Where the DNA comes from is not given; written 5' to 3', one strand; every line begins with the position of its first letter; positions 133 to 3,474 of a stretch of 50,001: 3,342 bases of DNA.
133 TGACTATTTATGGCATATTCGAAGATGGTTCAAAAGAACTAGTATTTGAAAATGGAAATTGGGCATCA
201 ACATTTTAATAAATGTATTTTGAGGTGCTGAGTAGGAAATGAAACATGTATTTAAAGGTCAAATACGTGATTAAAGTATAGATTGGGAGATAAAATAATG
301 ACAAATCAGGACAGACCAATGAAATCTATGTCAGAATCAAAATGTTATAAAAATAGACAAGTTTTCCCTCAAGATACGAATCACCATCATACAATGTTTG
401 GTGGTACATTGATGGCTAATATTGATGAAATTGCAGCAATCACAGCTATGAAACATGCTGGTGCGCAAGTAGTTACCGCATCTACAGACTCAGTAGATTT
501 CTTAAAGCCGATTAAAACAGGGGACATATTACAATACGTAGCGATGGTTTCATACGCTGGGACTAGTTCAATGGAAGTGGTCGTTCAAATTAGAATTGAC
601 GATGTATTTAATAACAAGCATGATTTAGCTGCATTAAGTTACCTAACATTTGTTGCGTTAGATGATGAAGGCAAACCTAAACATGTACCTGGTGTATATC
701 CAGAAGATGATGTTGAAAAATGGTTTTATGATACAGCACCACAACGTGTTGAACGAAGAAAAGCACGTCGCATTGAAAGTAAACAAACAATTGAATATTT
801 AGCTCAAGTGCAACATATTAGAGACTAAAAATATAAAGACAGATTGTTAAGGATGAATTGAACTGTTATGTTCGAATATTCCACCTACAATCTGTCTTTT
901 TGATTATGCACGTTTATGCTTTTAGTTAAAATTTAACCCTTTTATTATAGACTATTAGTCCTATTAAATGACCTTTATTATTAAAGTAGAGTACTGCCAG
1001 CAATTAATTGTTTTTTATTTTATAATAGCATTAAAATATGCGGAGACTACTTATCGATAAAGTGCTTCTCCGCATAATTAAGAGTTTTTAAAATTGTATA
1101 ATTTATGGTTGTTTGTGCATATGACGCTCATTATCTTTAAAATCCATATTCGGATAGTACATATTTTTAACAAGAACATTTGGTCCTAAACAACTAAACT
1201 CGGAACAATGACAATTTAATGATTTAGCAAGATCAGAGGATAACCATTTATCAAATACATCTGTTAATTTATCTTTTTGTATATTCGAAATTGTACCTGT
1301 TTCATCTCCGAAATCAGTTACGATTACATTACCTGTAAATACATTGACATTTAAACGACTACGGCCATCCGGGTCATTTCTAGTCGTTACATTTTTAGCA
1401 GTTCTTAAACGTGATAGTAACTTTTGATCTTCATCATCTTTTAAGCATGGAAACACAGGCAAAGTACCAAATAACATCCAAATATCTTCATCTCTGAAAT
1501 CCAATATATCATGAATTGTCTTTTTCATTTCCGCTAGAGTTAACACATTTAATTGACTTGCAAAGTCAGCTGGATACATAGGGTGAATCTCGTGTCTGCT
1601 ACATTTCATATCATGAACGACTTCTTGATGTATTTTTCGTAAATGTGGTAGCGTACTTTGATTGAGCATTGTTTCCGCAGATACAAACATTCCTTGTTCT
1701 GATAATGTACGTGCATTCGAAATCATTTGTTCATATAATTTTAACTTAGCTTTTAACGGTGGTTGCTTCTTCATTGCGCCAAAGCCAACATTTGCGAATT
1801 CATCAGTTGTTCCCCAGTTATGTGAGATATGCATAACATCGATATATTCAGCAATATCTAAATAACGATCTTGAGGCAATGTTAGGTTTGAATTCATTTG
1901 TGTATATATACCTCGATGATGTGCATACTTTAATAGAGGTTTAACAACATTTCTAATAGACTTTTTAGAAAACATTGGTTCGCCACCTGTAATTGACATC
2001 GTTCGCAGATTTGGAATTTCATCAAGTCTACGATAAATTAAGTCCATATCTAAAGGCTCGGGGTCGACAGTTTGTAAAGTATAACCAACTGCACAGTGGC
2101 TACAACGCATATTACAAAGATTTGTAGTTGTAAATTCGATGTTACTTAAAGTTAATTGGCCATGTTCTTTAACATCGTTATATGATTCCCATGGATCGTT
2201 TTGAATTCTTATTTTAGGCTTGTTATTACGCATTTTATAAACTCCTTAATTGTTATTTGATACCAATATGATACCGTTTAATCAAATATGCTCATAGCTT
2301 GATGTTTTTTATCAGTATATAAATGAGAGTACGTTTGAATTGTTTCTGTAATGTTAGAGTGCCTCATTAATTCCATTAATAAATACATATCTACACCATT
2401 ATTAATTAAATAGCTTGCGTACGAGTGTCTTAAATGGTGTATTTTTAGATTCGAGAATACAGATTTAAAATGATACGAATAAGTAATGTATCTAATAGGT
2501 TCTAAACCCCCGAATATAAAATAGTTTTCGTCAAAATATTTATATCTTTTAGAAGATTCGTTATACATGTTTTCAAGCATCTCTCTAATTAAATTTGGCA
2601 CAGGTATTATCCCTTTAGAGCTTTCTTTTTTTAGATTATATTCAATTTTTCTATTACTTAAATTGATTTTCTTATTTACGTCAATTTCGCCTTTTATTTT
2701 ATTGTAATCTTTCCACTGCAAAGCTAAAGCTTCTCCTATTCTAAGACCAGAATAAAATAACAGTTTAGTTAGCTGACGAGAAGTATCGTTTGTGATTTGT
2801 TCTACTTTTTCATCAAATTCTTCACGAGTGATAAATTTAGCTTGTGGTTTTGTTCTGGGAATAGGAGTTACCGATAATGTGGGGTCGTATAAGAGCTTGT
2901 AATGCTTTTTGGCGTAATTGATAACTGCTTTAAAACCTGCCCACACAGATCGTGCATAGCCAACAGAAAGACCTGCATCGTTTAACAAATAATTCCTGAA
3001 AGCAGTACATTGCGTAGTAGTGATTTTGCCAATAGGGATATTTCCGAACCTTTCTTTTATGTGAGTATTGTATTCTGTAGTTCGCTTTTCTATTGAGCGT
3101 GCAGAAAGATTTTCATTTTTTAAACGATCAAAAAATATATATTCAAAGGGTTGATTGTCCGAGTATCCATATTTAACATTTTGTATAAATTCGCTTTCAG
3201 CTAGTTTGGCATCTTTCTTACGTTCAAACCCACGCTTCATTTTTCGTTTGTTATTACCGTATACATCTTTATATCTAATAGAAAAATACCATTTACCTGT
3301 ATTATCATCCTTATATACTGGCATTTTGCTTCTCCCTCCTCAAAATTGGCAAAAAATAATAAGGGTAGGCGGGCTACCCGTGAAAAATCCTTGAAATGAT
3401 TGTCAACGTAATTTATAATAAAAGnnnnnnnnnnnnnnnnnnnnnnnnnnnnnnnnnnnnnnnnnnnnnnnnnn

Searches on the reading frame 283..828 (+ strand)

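Call 34: search_protein_families(library=pfam, proteins=[window:283-828:+], max_evalue=0.001)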
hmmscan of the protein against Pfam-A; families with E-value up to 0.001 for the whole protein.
window:283-828:+ (181 aa): 1 family
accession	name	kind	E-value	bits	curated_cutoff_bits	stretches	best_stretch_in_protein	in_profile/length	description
PF03061.28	4HBT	-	3.3e-18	66.2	20.6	1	36-107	2-74/79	Thioesterase superfamily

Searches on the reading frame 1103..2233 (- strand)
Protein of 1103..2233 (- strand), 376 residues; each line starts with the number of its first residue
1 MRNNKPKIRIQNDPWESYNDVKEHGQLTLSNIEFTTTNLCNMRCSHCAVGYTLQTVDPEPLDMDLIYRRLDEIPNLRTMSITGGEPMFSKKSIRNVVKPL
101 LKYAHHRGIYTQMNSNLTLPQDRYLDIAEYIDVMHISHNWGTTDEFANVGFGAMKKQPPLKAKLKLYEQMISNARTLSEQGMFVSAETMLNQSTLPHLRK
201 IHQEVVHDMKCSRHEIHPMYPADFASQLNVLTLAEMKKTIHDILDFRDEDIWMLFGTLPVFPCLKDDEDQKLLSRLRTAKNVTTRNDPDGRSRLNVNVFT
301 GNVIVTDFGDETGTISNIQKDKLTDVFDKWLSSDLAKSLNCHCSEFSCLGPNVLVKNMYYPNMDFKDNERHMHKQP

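Call 34: search_protein_families(library=pfam, proteins=[window:1103-2233:-], max_evalue=0.001)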
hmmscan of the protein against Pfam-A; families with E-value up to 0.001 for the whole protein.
window:1103-2233:- (376 aa): 3 families
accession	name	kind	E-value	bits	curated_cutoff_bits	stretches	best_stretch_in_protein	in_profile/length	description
PF08756.15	YfkB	-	1.7e-75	252.3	25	1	219-369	1-150/151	YfkB-like domain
PF04055.27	Radical_SAM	-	3.3e-12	47.3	29.5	1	36-186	3-146/166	Radical SAM superfamily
PF13353.11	Fer4_12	-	0.00013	22.7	22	1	40-133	15-111/137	4Fe-4S single cluster domain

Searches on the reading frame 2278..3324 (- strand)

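Call 34: search_protein_families(library=pfam, proteins=[window:2278-3324:-], max_evalue=0.001)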
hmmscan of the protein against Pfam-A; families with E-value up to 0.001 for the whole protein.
window:2278-3324:- (348 aa): 4 families
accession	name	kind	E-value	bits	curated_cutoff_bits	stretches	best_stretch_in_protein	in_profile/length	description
PF00589.27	Phage_integrase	-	5.7e-19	69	27.1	1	181-336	23-169/172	Phage integrase family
PF14657.12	Arm-DNA-bind_4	-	1.4e-12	47.4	22.3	1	11-53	1-45/47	Arm DNA-binding domain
PF14659.12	Phage_int_SAM_3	-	1.4e-08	35.2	22.6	1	62-114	7-58/58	Phage integrase, N-terminal SAM-like domain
PF13102.12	Phage_int_SAM_5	-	5.7e-06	27.1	22.3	1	77-148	27-92/98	Phage integrase SAM-like domain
